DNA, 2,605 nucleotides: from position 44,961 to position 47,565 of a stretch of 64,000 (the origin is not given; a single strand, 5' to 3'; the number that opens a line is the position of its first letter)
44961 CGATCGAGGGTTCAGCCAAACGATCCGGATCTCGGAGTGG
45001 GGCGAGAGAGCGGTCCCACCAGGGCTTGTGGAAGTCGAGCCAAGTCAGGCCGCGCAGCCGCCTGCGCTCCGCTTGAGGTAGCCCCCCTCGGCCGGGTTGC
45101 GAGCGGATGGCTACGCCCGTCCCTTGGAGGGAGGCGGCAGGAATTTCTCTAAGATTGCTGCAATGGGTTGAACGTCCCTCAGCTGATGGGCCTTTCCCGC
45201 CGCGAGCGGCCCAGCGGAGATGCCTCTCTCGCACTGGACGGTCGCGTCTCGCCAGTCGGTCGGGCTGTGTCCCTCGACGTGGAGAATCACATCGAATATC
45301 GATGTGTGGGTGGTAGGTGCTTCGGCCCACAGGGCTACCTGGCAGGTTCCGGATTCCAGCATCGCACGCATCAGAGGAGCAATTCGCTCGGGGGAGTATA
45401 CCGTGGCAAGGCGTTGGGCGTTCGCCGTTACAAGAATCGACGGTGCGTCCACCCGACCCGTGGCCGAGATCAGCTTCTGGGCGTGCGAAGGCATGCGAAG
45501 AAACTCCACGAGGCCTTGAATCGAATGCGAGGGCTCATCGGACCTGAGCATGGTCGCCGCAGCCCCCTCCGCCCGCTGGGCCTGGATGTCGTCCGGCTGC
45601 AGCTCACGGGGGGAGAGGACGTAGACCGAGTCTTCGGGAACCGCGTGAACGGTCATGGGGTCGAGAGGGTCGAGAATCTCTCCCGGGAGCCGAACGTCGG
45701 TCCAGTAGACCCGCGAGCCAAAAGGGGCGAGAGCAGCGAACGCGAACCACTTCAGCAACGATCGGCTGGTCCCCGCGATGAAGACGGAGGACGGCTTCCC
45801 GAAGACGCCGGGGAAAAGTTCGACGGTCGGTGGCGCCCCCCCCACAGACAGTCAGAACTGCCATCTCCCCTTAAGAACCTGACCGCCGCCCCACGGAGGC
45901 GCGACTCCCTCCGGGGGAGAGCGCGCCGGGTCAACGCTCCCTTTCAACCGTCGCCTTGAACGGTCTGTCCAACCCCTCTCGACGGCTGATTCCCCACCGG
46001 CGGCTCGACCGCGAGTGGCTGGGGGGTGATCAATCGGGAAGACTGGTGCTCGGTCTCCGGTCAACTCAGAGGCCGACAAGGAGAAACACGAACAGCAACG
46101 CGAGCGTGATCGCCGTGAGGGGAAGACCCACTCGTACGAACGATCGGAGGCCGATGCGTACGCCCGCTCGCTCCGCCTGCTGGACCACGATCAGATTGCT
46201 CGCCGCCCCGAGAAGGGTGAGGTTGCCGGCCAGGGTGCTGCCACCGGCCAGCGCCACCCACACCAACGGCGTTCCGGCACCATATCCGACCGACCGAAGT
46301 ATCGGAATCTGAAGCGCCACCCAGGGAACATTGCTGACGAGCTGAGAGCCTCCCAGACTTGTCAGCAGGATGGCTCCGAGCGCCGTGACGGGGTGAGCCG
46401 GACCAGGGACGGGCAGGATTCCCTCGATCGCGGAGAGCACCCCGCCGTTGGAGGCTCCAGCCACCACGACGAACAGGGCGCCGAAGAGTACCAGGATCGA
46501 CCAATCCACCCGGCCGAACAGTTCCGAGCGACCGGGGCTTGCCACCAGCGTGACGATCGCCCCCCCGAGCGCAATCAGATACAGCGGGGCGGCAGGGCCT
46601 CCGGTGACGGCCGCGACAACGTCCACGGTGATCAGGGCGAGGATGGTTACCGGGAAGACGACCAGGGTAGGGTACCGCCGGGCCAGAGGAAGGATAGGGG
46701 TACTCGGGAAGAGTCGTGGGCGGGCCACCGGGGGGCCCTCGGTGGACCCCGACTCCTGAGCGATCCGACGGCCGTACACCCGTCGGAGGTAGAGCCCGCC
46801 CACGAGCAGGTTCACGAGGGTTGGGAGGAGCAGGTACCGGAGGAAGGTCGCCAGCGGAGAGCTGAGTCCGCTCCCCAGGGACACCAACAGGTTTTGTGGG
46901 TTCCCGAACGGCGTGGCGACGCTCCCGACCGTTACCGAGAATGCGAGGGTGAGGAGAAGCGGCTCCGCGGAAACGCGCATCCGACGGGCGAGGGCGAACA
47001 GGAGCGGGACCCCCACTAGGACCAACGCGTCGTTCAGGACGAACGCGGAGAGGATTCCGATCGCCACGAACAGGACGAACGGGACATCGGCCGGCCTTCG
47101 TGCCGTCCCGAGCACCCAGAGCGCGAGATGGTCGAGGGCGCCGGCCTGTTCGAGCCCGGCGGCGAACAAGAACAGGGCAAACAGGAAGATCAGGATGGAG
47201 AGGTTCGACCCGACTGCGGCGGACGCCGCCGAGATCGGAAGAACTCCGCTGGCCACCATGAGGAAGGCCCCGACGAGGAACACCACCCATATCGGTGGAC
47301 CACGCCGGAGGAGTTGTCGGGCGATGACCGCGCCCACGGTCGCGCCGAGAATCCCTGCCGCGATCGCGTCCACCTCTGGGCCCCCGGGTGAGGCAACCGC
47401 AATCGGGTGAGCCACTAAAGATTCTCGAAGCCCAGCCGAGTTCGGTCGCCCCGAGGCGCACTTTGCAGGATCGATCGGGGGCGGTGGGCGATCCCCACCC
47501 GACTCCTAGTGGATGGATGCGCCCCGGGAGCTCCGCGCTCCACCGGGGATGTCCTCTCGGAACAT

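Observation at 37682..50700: About 13 kb lower-GC accessory segment immediately 3' of tRNA-Thr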

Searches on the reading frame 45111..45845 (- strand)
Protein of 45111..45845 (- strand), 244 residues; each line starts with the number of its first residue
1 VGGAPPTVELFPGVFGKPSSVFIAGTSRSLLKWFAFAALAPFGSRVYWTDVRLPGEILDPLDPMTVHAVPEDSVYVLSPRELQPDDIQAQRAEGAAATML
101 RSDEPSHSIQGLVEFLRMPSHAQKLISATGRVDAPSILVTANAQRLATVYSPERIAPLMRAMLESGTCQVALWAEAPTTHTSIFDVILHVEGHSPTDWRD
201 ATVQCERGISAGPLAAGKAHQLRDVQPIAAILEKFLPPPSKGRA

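Call 7: search_protein_families(library=pfam, proteins=[window:45111-45845:-], max_evalue=0.01)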
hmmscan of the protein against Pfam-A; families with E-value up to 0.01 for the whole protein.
window:45111-45845:- (244 aa): 0 families

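Call 32: search_protein_families(library=padloc, proteins=[window:45111-45845:-], max_evalue=0.01)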
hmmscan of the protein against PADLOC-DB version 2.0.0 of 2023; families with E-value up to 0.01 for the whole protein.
window:45111-45845:- (244 aa): 0 families

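Call 33: search_protein_families(library=phrogs, proteins=[window:45111-45845:-], max_evalue=0.01)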
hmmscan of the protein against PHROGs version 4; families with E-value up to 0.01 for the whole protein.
window:45111-45845:- (244 aa): 0 families

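Call 34: search_protein_families(library=ncbifam, proteins=[window:45111-45845:-], max_evalue=0.01)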
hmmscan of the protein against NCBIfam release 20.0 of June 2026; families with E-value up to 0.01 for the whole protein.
window:45111-45845:- (244 aa): 0 families

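Call 89: search_solved_structures(query=window:45111-45845:-, max_evalue=10)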
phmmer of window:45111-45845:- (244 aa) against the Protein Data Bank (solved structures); distinct sequences matched with E-value up to 10: 1.
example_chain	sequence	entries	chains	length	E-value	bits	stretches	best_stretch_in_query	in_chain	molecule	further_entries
4e8u_A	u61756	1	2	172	1.7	11.5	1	148-199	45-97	Putative uncharacterized protein T8P19.180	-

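Call 90: find_homologous_proteins(query=window:45111-45845:-, max_evalue=0.00001)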
Query window:45111-45845:- (244 aa): 100 proteins with E <= 0.00001 among 1226 candidates.
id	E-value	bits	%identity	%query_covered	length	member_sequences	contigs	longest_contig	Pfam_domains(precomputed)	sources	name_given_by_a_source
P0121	6.5e-158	542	100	100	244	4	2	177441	-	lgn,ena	-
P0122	3.6e-132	457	83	100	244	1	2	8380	-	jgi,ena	-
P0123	7.9e-132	456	83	100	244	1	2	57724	-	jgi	jgi:hypothetical protein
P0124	5.7e-129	447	82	99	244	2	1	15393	-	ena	-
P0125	2.9e-125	435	82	98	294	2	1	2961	-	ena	-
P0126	7.3e-125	433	81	98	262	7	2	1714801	-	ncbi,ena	-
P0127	5.3e-123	427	79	98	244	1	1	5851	-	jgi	jgi:hypothetical protein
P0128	1.3e-120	419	78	98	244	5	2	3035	-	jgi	jgi:hypothetical protein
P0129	1.3e-119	416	79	99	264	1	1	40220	-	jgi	jgi:hypothetical protein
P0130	5.6e-119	414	76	100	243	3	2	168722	-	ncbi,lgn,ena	-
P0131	9.0e-119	413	77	96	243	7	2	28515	-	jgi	-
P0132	5.5e-118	411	77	98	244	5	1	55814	-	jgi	-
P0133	7.0e-118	411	76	98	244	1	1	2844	-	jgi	jgi:hypothetical protein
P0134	7.3e-118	411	77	98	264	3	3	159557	-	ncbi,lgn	-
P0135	2.6e-117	409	78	99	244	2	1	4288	-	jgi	jgi:hypothetical protein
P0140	3.3e-115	402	73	100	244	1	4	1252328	-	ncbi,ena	ncbi:MAG: hypothetical protein ACLPZM_05745 [Thermoplasmata archaeon]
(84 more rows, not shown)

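Call 91: find_encoding_contigs(protein=P0123, flank=10000, max_places=2)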
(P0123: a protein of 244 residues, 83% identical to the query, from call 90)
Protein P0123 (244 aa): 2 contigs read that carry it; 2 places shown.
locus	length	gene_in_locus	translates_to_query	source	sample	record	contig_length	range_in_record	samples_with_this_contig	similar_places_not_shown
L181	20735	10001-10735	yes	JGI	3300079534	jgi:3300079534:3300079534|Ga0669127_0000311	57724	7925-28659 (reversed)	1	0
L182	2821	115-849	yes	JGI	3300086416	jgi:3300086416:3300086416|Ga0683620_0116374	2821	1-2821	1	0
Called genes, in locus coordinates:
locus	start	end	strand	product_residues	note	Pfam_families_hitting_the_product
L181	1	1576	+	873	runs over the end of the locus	PF01828:Peptidase_A4, PF19077:Big_13 (faint), PF00801:PKD (weak)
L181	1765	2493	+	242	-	-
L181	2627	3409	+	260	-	PF00903:Glyoxalase (faint)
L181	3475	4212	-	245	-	PF00069:Pkinase (faint), PF01163:RIO1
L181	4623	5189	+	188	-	-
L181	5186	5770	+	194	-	-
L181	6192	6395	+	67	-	-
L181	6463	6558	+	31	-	-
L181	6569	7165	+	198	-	PF01872:RibD_C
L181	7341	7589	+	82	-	PF14026:SCO4226-like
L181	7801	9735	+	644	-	PF00211:Guanylate_cyc, PF13424:TPR_12 (faint), PF13428:TPR_14 (faint), PF00515:TPR_1 (faint), PF07719:TPR_2 (faint), PF13181:TPR_8 (faint), PF13414:TPR_11 (faint), PF13431:TPR_17 (faint), +1 more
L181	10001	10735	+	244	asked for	-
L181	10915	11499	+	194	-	-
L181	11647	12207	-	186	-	-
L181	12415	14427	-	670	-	PF00211:Guanylate_cyc, PF07719:TPR_2 (faint), PF13428:TPR_14 (faint), PF00515:TPR_1 (faint), PF13414:TPR_11 (faint), PF21033:RMD1-3 (faint), PF14559:TPR_19 (weak), PF13432:TPR_16 (weak), +3 more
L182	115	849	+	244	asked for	-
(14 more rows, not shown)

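Call 92: find_encoding_contigs(protein=P0126, flank=10000, max_places=2)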
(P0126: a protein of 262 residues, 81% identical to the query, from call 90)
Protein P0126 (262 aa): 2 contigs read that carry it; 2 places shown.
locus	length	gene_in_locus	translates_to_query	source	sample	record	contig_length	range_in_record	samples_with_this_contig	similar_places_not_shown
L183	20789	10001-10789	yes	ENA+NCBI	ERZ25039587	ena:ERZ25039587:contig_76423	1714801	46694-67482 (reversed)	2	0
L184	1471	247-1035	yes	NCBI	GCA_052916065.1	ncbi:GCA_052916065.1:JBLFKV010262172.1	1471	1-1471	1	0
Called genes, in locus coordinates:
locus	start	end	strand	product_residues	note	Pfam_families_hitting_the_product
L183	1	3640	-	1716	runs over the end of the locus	PF08264:Anticodon_1, PF05763:DUF835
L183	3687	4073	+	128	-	PF21485:IF5A-like_N, PF01287:eIF-5a (weak)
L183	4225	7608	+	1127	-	-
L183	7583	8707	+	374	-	-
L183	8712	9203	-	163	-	-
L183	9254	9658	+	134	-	PF01906:YbjQ_1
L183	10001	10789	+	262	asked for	-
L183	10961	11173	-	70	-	-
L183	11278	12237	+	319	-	PF04414:tRNA_deacylase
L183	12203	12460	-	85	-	-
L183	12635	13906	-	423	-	PF00675:Peptidase_M16 (faint), PF05193:Peptidase_M16_C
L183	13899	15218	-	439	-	PF00675:Peptidase_M16, PF05193:Peptidase_M16_C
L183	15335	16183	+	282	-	PF01040:UbiA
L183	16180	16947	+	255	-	PF01884:PcrB, PF00977:His_biosynth (weak)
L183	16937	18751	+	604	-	PF09843:DUF2070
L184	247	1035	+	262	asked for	-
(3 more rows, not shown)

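Call 93: find_encoding_contigs(protein=P0140, flank=10000, max_places=2)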
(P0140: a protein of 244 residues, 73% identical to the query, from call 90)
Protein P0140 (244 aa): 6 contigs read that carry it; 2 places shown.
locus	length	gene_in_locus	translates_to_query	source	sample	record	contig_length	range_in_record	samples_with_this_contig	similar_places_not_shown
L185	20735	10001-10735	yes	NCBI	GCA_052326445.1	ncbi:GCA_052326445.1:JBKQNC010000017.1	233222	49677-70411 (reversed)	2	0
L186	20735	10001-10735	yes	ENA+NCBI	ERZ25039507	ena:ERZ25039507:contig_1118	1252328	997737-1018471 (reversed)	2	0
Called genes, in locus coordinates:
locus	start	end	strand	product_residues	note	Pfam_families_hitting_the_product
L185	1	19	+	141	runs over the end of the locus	PF00583:Acetyltransf_1, PF13673:Acetyltransf_10 (weak), PF13508:Acetyltransf_7, PF08445:FR47 (weak)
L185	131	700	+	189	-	PF13489:Methyltransf_23, PF01209:Ubie_methyltran, PF13847:Methyltransf_31, PF08241:Methyltransf_11, PF08242:Methyltransf_12, PF13649:Methyltransf_25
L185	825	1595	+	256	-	PF08241:Methyltransf_11, PF08242:Methyltransf_12, PF13649:Methyltransf_25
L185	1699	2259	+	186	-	PF01872:RibD_C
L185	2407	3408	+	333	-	PF04307:YdjM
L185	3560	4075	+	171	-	-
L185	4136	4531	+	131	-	PF07883:Cupin_2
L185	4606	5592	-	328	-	PF04307:YdjM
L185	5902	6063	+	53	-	-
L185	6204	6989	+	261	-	PF01048:PNP_UDP_1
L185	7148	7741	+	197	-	-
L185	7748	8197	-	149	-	PF02566:OsmC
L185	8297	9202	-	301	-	PF01370:Epimerase, PF05368:NmrA, PF16363:GDP_Man_Dehyd (faint), PF13460:NAD_binding_10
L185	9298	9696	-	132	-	-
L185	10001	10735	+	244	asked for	-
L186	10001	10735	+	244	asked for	-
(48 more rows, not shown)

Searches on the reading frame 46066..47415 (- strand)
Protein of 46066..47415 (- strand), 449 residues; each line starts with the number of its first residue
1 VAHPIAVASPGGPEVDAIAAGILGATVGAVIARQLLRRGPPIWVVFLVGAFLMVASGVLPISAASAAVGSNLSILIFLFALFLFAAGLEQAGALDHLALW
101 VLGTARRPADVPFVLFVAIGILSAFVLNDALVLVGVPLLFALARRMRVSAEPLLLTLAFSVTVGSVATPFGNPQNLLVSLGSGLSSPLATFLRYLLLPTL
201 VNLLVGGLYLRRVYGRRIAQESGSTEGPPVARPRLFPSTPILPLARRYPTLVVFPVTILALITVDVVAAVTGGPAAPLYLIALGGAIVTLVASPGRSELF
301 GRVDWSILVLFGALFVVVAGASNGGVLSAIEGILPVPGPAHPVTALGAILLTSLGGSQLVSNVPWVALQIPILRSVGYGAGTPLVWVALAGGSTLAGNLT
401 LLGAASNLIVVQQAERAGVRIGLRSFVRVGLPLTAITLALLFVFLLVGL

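Call 7: search_protein_families(library=pfam, proteins=[window:46066-47415:-], max_evalue=0.01)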
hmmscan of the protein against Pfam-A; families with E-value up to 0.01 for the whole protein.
window:46066-47415:- (449 aa): 1 family
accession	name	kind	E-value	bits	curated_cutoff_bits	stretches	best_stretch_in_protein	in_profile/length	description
PF03600.22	CitMHS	-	1.4e-52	179.4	31.9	2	41-390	10-335/336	Citrate transporter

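Call 34: search_protein_families(library=ncbifam, proteins=[window:46066-47373:-], max_evalue=0.01)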
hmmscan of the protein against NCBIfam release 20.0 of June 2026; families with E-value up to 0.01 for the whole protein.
window:46066-47373:- (435 aa): 2 families
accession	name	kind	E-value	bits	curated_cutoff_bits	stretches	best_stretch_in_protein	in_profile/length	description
NF040989.1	MamN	equivalog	3.5e-11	42.5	500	1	107-433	106-434/437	magnetosome biogenesis transporter MamN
TIGR00785.1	dass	subfamily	2.5e-09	36.4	198.6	1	27-430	30-439/444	DASS family sodium-coupled anion symporter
